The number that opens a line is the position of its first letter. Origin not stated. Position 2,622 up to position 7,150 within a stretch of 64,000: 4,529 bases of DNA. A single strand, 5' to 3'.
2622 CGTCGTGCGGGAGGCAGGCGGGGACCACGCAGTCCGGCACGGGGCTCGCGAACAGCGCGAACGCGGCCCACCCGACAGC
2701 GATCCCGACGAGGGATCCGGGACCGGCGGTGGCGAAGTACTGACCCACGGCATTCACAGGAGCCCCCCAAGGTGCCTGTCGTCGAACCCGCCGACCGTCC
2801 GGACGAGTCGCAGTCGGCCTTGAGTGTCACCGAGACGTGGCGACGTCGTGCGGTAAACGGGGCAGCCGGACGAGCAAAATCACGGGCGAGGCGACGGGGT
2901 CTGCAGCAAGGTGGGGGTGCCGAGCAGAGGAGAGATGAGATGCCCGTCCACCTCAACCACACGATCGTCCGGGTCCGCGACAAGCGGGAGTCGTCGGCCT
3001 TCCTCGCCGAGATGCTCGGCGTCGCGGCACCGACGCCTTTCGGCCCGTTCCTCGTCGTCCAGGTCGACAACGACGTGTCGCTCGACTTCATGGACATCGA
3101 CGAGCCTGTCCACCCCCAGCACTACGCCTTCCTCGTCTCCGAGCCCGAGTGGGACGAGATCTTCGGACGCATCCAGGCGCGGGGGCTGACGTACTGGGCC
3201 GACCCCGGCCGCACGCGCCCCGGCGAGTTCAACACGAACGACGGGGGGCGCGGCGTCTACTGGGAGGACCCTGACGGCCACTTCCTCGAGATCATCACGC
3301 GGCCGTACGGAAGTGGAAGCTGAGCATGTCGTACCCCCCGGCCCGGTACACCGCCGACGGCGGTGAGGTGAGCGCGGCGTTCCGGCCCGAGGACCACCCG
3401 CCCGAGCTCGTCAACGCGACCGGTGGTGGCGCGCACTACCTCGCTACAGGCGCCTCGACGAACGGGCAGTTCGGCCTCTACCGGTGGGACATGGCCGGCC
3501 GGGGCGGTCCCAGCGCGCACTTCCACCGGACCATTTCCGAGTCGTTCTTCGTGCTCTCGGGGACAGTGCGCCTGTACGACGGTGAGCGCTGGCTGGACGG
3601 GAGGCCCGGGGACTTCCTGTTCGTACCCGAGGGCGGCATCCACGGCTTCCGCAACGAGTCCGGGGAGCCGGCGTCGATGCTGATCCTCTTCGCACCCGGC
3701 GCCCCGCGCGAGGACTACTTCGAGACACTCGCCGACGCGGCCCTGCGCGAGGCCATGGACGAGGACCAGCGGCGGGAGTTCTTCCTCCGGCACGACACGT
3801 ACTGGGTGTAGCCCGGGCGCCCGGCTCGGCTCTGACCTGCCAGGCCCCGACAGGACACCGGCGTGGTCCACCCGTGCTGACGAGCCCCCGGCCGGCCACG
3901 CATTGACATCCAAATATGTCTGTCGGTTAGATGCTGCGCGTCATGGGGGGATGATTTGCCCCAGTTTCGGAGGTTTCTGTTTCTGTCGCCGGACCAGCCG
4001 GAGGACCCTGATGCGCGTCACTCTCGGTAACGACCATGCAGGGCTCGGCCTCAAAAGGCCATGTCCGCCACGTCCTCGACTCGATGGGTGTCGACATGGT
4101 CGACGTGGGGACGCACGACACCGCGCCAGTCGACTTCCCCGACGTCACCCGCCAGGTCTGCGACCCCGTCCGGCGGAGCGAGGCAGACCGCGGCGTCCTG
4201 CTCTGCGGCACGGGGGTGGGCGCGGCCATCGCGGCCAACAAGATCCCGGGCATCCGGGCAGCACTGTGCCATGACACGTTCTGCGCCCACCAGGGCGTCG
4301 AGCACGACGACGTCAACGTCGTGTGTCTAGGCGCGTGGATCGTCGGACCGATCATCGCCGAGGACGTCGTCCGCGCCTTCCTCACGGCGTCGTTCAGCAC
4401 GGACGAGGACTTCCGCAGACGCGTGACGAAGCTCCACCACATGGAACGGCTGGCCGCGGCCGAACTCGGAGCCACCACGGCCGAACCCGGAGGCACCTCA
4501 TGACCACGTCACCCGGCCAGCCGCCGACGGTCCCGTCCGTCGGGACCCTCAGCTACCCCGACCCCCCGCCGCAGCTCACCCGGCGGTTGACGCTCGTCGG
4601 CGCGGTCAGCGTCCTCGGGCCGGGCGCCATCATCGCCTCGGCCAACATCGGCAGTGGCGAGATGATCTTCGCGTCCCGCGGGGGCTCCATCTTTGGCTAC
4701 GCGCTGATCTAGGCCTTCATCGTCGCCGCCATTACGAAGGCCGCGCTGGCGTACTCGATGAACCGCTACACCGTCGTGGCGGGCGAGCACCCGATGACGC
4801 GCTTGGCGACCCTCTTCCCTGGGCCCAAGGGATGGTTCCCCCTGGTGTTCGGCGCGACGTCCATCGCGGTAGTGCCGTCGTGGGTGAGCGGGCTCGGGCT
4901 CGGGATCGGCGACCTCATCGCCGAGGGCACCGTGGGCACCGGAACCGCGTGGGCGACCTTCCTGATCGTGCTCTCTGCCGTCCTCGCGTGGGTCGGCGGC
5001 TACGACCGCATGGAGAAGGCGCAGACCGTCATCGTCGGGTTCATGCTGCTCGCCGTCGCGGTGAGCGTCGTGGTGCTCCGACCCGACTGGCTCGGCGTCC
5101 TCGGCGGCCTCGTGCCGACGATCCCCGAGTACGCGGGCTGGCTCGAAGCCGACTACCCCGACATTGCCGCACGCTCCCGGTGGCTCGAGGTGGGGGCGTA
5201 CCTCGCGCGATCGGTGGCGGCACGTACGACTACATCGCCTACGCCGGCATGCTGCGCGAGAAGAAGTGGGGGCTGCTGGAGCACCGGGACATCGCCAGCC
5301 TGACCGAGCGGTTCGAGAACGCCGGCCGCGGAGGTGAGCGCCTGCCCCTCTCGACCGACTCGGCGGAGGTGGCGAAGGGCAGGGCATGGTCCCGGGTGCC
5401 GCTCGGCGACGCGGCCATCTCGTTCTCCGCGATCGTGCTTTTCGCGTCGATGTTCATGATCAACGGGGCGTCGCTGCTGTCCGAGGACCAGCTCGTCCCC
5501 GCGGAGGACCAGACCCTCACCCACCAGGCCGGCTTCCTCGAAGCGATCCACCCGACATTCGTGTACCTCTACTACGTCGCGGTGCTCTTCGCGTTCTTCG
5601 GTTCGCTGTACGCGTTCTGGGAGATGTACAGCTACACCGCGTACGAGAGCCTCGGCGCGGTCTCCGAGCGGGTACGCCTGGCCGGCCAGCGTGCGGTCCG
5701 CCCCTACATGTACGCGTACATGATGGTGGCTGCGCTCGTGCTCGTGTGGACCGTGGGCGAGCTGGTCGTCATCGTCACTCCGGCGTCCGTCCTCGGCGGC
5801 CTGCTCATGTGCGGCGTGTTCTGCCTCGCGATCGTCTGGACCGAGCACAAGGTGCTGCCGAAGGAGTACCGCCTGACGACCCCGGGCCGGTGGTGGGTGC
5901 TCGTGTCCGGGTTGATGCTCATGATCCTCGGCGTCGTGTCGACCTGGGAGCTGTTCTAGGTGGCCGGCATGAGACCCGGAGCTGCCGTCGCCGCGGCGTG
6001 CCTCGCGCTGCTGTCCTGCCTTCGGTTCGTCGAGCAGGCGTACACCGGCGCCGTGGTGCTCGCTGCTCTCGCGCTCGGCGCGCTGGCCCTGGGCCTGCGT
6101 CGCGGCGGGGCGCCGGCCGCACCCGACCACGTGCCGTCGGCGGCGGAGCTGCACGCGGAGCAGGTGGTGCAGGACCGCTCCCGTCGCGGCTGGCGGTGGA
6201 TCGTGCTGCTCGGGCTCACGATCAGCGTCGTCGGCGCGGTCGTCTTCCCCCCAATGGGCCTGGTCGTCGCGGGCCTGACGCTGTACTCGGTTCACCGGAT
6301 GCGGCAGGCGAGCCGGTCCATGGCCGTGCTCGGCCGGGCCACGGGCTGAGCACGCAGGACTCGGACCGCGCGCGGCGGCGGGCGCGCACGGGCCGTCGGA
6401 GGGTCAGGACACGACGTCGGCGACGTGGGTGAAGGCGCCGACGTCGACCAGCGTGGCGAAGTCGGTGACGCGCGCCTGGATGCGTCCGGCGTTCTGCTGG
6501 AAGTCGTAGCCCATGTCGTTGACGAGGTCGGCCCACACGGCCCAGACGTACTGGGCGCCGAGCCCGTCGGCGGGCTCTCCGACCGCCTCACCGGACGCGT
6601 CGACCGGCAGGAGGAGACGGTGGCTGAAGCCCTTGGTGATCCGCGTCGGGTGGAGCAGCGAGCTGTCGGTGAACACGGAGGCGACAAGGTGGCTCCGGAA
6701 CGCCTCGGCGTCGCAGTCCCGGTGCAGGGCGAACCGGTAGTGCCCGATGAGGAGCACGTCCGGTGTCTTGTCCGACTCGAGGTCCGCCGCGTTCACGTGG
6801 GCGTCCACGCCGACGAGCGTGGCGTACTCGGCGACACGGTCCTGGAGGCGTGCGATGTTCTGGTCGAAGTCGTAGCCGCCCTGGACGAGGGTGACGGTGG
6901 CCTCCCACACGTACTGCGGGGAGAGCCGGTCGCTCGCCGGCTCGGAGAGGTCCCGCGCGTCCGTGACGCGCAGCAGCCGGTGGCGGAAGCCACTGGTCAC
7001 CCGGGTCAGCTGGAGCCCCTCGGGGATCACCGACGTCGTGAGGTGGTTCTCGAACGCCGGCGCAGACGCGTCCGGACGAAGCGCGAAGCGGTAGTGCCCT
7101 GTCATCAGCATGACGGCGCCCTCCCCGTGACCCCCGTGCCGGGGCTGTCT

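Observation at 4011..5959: rpiB-mntH operon carrying three independent lesions (A-run +1 frameshift, Trp->amber, -1 frameshift)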

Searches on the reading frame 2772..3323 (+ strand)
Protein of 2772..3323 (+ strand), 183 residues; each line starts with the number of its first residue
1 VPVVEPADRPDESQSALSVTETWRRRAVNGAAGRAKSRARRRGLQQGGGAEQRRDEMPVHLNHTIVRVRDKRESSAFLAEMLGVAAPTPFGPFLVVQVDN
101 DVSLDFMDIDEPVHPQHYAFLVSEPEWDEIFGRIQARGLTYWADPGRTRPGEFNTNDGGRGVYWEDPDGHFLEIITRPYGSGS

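Call 31: search_protein_families(library=pfam, proteins=[window:2772-3323:+], max_evalue=0.001)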
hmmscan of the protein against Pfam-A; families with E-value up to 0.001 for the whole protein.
window:2772-3323:+ (183 aa): 1 family
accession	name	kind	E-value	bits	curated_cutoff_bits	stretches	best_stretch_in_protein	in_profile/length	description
PF00903.31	Glyoxalase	-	4.6e-05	24.2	20.6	1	61-174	2-121/121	Glyoxalase/Bleomycin resistance protein/Dioxygenase superfamily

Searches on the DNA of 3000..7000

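Call 37: search_rna_families(source=window, start=3000, end=7000, threshold=evalue, max_evalue=1)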
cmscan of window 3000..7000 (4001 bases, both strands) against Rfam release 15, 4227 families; matches with E-value up to 1: 0.
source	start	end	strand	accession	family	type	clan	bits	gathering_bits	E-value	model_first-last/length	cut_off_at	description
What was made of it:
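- There is no Rfam element or conserved stimulatory structure (call 37).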

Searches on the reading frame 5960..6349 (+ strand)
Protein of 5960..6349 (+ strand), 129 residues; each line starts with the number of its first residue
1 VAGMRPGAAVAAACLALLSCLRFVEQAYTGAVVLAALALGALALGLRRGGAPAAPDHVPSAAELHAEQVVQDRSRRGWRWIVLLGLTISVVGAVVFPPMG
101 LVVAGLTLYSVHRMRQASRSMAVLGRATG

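Call 26: find_encoding_contigs(protein=window:5969-6349:+, flank=3000, max_places=4)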
Protein window:5969-6349:+ (126 aa): no gene with exactly this product is on record in the collection.

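Call 31: search_protein_families(library=pfam, proteins=[window:5960-6349:+], max_evalue=0.001)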
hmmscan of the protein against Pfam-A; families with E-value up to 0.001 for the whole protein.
window:5960-6349:+ (129 aa): 0 families

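Call 36: search_protein_families(library=ncbifam, proteins=[window:5969-6349:+], max_evalue=0.001)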
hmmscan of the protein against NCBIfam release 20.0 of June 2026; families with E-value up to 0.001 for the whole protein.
window:5969-6349:+ (126 aa): 0 families
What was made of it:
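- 5969..6349 (+): Small (126 aa) membrane-protein gene that always follows this transporter. It is intact here. The homologous block ends at its stop codon. No Pfam or NCBIfam match (calls 31, 36).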
